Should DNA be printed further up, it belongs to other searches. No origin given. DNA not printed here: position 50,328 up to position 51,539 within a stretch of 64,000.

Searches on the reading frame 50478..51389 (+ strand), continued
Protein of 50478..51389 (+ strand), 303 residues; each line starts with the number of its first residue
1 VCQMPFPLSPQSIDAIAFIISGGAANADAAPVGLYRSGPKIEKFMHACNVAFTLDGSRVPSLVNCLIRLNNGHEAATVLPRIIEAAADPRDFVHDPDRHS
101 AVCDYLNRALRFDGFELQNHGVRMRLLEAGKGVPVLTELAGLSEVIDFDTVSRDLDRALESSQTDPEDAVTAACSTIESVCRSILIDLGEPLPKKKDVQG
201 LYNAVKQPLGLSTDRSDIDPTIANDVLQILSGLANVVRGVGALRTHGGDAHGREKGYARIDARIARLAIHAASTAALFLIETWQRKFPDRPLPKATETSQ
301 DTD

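Call 31: search_solved_structures(query=A1, max_evalue=1, show_alignments=2)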
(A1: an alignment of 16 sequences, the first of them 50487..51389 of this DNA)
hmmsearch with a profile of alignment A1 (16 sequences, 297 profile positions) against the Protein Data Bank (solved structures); distinct sequences matched with E-value up to 1: 5.
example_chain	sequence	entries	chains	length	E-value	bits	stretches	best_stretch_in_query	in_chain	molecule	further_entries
4rv1_A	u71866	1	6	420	0.13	14.9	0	99-171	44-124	Engineered Protein OR497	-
6omz_A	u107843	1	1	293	0.24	14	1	125-158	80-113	Dihydropteroate synthase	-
4hxt_A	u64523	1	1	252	0.37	13.4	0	82-171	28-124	De Novo Protein OR329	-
9r8v_P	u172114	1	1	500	0.59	12.7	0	168-194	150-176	Pre-mRNA-splicing factor RBM22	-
4ern_A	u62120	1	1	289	0.63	12.7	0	107-170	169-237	TFIIH basal transcription factor complex helicase XPB subunit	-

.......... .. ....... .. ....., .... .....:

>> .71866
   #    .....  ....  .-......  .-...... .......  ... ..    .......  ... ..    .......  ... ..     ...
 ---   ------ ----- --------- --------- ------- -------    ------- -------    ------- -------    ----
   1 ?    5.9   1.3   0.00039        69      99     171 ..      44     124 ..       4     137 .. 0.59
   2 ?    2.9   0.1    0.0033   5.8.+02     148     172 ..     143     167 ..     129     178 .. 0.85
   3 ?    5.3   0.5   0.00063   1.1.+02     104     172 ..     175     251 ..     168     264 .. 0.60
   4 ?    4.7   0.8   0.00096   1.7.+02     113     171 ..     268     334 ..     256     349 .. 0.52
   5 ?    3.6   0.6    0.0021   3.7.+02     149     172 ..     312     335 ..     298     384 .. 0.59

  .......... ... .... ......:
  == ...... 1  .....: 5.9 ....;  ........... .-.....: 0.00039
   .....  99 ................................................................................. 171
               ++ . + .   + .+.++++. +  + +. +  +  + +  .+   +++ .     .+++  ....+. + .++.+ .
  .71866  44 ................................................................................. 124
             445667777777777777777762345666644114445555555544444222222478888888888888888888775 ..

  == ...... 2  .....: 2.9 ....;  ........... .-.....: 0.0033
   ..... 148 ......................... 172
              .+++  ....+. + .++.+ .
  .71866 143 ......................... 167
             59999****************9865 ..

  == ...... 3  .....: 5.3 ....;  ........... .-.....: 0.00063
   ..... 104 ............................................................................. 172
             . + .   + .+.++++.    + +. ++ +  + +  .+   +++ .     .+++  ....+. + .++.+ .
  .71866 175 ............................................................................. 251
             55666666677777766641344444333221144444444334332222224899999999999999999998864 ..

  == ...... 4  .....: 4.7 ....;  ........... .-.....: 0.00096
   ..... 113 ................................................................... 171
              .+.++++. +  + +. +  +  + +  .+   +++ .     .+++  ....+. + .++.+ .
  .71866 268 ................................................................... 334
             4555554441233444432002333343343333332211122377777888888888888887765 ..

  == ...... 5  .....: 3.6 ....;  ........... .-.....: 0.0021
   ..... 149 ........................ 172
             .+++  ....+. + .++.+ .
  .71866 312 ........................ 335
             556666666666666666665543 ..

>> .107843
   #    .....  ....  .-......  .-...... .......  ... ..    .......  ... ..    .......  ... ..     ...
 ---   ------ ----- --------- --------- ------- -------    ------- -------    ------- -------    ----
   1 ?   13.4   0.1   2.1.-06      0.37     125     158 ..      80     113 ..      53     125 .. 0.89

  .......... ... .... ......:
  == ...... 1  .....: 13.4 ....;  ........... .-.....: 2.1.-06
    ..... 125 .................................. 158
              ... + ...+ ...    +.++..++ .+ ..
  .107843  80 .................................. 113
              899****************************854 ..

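Call 45: search_protein_families(library=pfam, proteins=[L001:7292-7792:+, L001:7678-9117:+, L001:4415-5146:+, L001:3571-4413:+, L001:2784-3659:+, L001:658-1656:+, L001:9-1019:+], max_evalue=0.01)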
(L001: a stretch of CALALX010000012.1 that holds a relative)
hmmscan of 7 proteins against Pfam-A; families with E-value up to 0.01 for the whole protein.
L001:7292-7792:+ (166 aa): 1 family
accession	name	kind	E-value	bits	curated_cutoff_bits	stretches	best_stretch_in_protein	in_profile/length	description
PF11149.13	DUF2924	-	2.8e-45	154.4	31.2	1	25-158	2-134/135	Protein of unknown function (DUF2924)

L001:7678-9117:+ (479 aa): 3 families
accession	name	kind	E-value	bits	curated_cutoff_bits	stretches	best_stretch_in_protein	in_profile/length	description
PF00239.26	Resolvase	-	3.4e-38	131.4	23.3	1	52-204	2-145/145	Resolvase, N terminal domain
PF07508.19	Recombinase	-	5.8e-15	55.8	21.1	1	224-311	1-102/102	Recombinase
PF13408.12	Zn_ribbon_recom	-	0.00065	20.5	25.3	1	326-388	1-58/58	Recombinase zinc beta ribbon domain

L001:4415-5146:+ (243 aa): 0 families

L001:3571-4413:+ (280 aa): 6 families
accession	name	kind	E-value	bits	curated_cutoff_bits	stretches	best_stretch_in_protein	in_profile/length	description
PF00717.28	Peptidase_S24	-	6.2e-13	48.9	23.3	1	170-273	21-115/116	Peptidase S24-like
PF13560.12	HTH_31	-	7.8e-10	39.4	27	1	62-119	2-59/64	Helix-turn-helix domain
PF01381.28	HTH_3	-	6.4e-09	36.2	23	1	66-121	1-55/55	Helix-turn-helix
PF12844.13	HTH_19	-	6.4e-06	26.4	30.2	1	71-127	9-64/64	Helix-turn-helix domain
PF13744.12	HTH_37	-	0.0011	19.2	27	1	54-112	11-69/80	Helix-turn-helix domain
PF13443.12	HTH_26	-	0.0012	19.4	22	1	65-117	1-53/63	Cro/C1-type HTH DNA-binding domain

L001:2784-3659:+ (291 aa): 0 families

L001:658-1656:+ (332 aa): 0 families

L001:9-1019:+ (336 aa): 0 families

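Call 46: predict_structure(alignment_id=A1)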
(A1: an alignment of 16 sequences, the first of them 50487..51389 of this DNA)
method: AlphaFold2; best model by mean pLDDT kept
length: 300 residues; sequences in the alignment: 16
mean_pLDDT: 78.7   pTM: 0.49
mean pLDDT of the five models: 78.7, 70.3, 69.1, 68.8, 67.4
residues with pLDDT >= 90: 26; 70-90: 216; 50-70: 35; < 50: 23
segments of 3 or more residues with pLDDT < 50: 133-140, 247-253, 294-300
pLDDT, mean of each block of 10 residues (from residue 1): 80 87 56 83 88 88 89 86 84 84 87 78 75 46 76 85 86 90 85 84 81 74 82 84 59 65 89 89 80 41
secondary structure, 60 per line:
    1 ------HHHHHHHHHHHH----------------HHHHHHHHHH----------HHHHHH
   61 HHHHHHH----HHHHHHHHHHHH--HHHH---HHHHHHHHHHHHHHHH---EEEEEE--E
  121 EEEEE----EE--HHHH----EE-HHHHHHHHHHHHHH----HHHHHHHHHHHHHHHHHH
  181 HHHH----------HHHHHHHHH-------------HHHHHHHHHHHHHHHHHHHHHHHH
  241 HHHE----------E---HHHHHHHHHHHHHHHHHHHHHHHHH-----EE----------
elements in order: H7-18 H35-44 H55-67 H72-83 H86-89 H93-108 E112-117 E120-125 H134-137 H145-158 H163-184 H195-203 H217-243 H259-283

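Call 53: search_protein_families(library=phrogs, proteins=[window:50487-51389:+], max_evalue=0.001)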
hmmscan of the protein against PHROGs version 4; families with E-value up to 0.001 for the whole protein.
window:50487-51389:+ (300 aa): 1 family
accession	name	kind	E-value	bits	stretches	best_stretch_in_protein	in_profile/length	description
phrog_23253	-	unknown function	5.4e-20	73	1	143-281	113-247/253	-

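Call 60: find_related_loci(query=A1, collection=viral_contigs, flank=5000)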
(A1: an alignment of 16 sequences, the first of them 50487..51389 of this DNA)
Query A1 (300 aa) in viral_contigs; peptide patterns used: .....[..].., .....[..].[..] (x = any residue, [..] = any of these).
22 stretches matched a pattern; 4 encode a relative of the query (tblastn E <= 1e-3); 4 distinct loci.
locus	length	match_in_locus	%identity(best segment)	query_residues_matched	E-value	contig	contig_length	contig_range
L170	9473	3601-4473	81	1-291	2e-159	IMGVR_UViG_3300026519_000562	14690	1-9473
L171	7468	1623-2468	49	5-283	5e-80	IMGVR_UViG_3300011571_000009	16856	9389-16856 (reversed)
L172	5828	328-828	71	124-290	2e-76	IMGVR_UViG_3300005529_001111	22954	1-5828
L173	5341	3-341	93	188-300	1e-65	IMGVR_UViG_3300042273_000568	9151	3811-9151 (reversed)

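Call 63: search_protein_families(library=padloc, alignment_id=A1, max_evalue=0.001)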
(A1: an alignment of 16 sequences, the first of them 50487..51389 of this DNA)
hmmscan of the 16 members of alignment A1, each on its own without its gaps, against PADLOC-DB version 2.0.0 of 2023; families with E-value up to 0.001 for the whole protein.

A. member 1, window:50487-51389:+ (300 aa): 3 families
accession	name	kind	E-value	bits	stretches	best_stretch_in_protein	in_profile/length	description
PDLC02347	AbiJ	-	1.5e-16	59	1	99-283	105-280/281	AbiJ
PDLC03988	PD-Lambda-3_B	-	3e-05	21.5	1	34-118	27-112/222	-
PDLC03987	PD-Lambda-3_B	-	0.00027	18.3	0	34-118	27-112/270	-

B. families by the number of members that match (of 16 scanned): 3 families
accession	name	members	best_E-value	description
PDLC02347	AbiJ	16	8.3e-18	AbiJ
PDLC03988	PD-Lambda-3_B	4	3e-05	-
PDLC03987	PD-Lambda-3_B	2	0.00027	-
